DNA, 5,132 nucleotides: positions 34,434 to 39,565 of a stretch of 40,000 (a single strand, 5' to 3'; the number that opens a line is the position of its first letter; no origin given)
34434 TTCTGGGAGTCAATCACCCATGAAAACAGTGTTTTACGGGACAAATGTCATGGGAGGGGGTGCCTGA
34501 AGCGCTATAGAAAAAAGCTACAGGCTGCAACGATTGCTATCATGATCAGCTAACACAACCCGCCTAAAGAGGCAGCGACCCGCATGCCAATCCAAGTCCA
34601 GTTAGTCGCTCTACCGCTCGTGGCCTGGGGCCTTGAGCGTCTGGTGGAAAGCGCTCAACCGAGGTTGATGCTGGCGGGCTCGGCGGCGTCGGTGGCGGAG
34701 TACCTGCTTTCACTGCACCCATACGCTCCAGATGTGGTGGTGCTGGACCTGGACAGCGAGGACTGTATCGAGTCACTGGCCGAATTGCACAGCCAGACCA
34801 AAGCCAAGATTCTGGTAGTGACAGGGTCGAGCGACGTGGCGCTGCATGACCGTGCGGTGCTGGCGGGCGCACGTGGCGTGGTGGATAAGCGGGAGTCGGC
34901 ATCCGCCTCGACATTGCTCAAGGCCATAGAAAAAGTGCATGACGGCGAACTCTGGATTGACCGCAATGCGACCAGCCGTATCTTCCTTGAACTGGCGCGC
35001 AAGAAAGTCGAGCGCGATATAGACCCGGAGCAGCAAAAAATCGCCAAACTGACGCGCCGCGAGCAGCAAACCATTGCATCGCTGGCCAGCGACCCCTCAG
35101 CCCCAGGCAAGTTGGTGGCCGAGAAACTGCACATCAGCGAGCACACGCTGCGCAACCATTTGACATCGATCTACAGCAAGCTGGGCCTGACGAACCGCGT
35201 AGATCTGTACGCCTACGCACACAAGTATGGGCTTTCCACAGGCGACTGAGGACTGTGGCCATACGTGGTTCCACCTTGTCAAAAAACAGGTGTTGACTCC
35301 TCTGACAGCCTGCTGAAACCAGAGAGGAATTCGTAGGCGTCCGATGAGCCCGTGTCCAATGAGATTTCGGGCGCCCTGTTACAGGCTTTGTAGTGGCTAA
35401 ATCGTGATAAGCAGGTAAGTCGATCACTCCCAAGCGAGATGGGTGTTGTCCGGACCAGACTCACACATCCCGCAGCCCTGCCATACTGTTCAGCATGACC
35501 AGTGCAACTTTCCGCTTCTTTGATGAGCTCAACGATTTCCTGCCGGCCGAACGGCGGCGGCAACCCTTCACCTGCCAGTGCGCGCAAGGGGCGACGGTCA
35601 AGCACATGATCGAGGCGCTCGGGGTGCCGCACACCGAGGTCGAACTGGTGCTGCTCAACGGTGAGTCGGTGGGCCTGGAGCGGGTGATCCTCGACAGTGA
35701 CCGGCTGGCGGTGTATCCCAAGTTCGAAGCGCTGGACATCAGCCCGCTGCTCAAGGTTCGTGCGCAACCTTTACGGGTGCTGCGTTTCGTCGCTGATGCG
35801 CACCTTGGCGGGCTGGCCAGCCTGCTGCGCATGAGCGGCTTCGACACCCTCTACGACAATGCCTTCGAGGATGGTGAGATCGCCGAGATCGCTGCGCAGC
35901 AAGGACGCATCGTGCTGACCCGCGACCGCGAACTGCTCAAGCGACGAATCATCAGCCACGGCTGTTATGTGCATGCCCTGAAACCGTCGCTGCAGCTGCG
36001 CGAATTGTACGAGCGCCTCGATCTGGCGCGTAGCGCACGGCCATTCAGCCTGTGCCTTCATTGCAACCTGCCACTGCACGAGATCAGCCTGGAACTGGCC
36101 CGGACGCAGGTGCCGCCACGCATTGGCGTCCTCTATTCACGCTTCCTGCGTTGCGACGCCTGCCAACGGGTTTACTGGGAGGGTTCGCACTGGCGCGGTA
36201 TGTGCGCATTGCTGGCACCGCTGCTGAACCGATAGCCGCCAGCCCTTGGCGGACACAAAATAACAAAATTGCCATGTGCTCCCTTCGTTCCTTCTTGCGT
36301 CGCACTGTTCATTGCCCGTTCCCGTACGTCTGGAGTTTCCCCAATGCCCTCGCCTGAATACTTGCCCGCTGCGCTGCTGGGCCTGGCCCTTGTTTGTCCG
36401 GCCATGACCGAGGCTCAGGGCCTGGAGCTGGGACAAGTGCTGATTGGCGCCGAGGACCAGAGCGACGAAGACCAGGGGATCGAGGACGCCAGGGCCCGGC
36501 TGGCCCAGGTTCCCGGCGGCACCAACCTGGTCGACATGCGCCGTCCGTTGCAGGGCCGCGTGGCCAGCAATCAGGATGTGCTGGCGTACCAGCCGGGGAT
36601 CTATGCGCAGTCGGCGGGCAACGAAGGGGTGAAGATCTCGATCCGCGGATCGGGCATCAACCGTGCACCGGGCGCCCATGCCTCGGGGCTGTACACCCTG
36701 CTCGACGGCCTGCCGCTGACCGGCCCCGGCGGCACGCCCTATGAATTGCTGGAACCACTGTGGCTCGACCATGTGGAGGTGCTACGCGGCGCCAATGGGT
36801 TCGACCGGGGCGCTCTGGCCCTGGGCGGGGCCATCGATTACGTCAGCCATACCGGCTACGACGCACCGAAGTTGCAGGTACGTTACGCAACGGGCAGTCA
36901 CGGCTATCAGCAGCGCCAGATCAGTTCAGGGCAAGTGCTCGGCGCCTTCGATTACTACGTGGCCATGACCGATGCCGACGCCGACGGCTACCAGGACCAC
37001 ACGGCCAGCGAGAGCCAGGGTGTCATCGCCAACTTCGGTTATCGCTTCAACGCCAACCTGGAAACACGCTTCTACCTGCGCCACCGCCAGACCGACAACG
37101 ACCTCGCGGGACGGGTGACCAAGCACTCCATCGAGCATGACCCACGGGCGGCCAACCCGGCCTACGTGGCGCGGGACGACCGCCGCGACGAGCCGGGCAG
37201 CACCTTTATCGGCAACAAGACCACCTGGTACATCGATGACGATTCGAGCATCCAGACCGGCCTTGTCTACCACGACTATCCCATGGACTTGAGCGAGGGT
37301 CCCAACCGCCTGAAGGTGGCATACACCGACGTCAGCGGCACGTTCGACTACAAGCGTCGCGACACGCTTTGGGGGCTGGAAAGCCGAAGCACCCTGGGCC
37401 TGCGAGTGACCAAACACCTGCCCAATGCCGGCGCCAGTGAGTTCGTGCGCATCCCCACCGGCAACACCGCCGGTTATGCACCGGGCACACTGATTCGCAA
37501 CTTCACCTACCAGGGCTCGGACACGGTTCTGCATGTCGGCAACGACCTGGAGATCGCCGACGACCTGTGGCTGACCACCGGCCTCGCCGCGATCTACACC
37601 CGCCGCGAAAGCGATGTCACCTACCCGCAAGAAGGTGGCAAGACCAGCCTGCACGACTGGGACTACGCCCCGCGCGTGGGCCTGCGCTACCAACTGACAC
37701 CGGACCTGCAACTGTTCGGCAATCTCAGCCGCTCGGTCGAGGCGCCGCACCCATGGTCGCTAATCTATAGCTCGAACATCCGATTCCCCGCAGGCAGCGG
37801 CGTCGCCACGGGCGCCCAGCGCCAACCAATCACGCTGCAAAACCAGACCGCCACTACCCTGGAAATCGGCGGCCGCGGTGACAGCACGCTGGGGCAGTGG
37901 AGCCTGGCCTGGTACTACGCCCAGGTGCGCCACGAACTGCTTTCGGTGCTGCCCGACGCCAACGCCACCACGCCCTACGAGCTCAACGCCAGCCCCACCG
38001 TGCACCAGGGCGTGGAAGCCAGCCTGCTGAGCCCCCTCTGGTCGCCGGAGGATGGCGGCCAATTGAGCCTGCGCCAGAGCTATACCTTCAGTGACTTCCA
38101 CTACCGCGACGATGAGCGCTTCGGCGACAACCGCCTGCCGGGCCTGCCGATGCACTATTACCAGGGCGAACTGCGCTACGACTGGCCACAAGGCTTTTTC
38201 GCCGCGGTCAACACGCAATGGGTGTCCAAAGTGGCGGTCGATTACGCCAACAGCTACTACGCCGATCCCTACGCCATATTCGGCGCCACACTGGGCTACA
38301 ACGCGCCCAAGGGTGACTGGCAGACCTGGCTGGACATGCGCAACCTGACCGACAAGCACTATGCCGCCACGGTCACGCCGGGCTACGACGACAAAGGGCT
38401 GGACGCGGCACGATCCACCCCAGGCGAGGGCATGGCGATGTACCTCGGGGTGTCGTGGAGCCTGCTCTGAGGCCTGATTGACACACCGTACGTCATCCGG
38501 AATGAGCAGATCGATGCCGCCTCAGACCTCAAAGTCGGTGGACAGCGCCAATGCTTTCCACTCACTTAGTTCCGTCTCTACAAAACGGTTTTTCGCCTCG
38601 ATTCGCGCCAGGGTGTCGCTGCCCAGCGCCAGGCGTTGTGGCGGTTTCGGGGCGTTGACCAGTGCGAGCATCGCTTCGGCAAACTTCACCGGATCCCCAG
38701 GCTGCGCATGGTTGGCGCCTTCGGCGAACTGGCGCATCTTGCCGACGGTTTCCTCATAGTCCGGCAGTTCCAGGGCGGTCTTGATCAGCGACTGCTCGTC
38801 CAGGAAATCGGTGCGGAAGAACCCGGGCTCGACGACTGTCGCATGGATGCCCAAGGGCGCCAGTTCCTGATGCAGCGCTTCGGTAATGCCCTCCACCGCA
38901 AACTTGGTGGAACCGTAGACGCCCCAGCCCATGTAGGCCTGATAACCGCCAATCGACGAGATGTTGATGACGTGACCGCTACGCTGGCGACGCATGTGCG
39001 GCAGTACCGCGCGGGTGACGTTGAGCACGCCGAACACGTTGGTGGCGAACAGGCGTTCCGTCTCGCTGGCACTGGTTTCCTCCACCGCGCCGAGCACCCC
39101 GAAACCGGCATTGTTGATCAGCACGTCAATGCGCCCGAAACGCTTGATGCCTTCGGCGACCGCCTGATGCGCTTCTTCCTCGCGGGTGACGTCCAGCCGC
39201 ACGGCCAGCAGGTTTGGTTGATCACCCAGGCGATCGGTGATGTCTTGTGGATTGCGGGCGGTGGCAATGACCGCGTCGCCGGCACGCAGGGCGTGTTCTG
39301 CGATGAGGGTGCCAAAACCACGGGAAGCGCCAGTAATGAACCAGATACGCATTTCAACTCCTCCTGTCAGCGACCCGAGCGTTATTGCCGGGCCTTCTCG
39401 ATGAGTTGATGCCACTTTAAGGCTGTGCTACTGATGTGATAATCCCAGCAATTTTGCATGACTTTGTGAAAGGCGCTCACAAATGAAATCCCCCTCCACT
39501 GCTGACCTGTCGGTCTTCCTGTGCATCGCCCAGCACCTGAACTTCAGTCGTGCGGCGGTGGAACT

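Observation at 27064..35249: Stand-alone PilZ gene directly upstream of a giant non-LapG-type RTX adhesin, divergent from an atypical LuxR-type response regulator: candidate c-di-GMP adhesin module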

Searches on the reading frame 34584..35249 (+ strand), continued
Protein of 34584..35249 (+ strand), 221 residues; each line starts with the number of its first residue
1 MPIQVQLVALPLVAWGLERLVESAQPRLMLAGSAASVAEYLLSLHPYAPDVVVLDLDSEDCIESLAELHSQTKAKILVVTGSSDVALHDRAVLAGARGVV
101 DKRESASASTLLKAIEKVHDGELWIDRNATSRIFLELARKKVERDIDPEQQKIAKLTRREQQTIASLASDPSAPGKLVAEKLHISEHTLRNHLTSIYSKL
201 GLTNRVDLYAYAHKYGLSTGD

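Call 81: fold_search(model_id=the predicted structure, library=pdb)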
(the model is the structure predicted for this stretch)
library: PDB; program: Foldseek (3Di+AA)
matches with E <= 10: 1618; with E <= 0.001: 136
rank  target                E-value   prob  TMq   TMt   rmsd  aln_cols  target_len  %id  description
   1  5hev_B                5.3e-12  1.00  0.52  0.54  15.9       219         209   26  Crystal Structure of the beryllofluoride-activated LiaR from Enterococcus faecium (released 2016-11-16)
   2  4gvp_A                2.4e-11  1.00  0.52  0.54   9.6       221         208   24  Crystal Structure of the Response Regulator Protein VraR from Staphylococcus aureus (released 2013-05-08)
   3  5hev_A                4.5e-11  1.00  0.52  0.55  15.9       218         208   26  Crystal Structure of the beryllofluoride-activated LiaR from Enterococcus faecium (released 2016-11-16)
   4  5hev_C                1.3e-10  1.00  0.53  0.55  12.8       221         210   26  Crystal Structure of the beryllofluoride-activated LiaR from Enterococcus faecium (released 2016-11-16)
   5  1a04_A                2.1e-10  1.00  0.54  0.58  15.1       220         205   24  THE STRUCTURE OF THE NITRATE/NITRITE RESPONSE REGULATOR PROTEIN NARL IN THE MONOCLINIC C2 CRYSTAL FORM (released 1998-03-18)
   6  5f64_A                3.0e-10  1.00  0.47  0.51  14.2       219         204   21  Putative positive transcription regulator (sensor EvgS) from Shigella flexneri (released 2015-12-30)
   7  4hye_A                5.0e-10  1.00  0.49  0.54  13.9       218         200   21  Crystal structure of a response regulator spr1814 from Streptococcus pneumoniae reveals unique interdomain contacts am (released 2013-06-05)
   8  4zmr_A                6.0e-10  1.00  0.51  0.54  12.4       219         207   22  Structural characterization of the full-length response regulator spr1814 in complex with a phosphate analogue reveals (released 2016-04-27)
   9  8zwn_A                6.7e-10  1.00  0.46  0.49  14.2       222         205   21  Crystal structure of DNA-binding transcriptional activator EvgA from Escherichia coli str. K-12 substr. MG1655 (released 2025-06-18)
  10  8zwn_B                7.5e-10  1.00  0.49  0.53  14.0       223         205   20  Crystal structure of DNA-binding transcriptional activator EvgA from Escherichia coli str. K-12 substr. MG1655 (released 2025-06-18)
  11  8zwn_C                1.1e-09  1.00  0.45  0.49  14.3       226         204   20  Crystal structure of DNA-binding transcriptional activator EvgA from Escherichia coli str. K-12 substr. MG1655 (released 2025-06-18)
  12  1rnl                  1.2e-09  1.00  0.53  0.58  15.2       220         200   23  THE NITRATE/NITRITE RESPONSE REGULATOR PROTEIN NARL FROM NARL (released 1996-11-08)
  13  3klo_B                1.2e-09  1.00  0.48  0.48  11.6       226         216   23  Vibrio cholerae VpsT bound to c-di-GMP (released 2010-02-09)
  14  6zj2_B                1.8e-09  1.00  0.51  0.54  12.2       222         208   18  Structure of RcsB from Salmonella enterica serovar Typhimurium bound to promoter rprA in the presence of phosphomimeti (released 2021-02-17)
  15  4yn8                  2.2e-09  1.00  0.46  0.51  13.6       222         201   25  Crystal Structure of Response Regulator ChrA in Heme-Sensing Two Component System (released 2015-08-19)
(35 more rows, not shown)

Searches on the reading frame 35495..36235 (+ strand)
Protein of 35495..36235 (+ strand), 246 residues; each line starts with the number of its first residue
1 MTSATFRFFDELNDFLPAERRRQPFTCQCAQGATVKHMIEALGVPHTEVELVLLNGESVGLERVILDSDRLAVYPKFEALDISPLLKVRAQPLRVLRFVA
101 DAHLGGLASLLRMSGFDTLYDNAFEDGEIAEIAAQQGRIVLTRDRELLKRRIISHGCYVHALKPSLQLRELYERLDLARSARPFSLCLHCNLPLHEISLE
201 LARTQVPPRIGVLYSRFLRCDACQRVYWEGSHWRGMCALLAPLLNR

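Call 10: search_protein_families(library=pfam, proteins=[window:35495-36235:+], max_evalue=0.001)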
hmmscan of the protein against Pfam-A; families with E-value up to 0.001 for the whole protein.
window:35495-36235:+ (246 aa): 2 families
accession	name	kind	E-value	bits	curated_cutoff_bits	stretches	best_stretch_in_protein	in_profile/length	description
PF01927.22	Mut7-C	-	2.8e-48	164.2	23.3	1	97-238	2-144/146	Mut7-C RNAse domain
PF14451.12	Ub-Mut7C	-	2e-32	111.3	23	1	1-81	1-81/81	Mut7-C ubiquitin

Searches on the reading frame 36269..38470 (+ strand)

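Call 12: search_protein_families(library=pfam, proteins=[window:36269-38470:+], max_evalue=0.001)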
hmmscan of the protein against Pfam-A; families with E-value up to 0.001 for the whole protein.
window:36269-38470:+ (733 aa): 2 families
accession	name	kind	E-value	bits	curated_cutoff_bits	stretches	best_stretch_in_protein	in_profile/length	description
PF00593.30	TonB_dep_Rec_b-barrel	-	3.6e-33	116.5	27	1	267-693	18-436/436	TonB dependent receptor-like, beta-barrel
PF07715.20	Plug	-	5.7e-11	43.3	23.9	1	81-188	5-107/107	TonB-dependent Receptor Plug Domain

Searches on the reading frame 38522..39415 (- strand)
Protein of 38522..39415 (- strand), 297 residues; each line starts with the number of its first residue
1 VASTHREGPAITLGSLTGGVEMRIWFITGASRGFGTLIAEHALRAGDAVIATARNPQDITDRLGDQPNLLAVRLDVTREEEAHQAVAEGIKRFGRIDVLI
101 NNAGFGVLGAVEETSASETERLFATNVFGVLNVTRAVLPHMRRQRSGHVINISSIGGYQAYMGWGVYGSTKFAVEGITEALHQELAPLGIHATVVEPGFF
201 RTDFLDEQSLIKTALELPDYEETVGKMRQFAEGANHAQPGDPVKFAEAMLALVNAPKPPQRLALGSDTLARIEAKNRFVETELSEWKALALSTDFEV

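Call 10: search_protein_families(library=pfam, proteins=[window:38522-39415:-], max_evalue=0.001)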
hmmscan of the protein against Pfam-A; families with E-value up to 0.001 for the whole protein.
window:38522-39415:- (297 aa): 5 families
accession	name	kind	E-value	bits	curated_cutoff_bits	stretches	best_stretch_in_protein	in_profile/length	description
PF00106.31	adh_short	-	1.9e-51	174.7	26.6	1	26-207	4-189/195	short chain dehydrogenase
PF13561.12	adh_short_C2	-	2.5e-35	122.6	27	1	29-211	1-187/236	Enoyl-(Acyl carrier protein) reductase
PF08659.16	KR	-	4.5e-09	36.9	22.6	1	26-197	4-175/180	KR domain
PF13460.12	NAD_binding_10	-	6.4e-08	33.1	27.2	1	29-162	1-106/184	NAD(P)H-binding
PF01370.27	Epimerase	-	0.0002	21.3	20.9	1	26-156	2-117/240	NAD dependent epimerase/dehydratase family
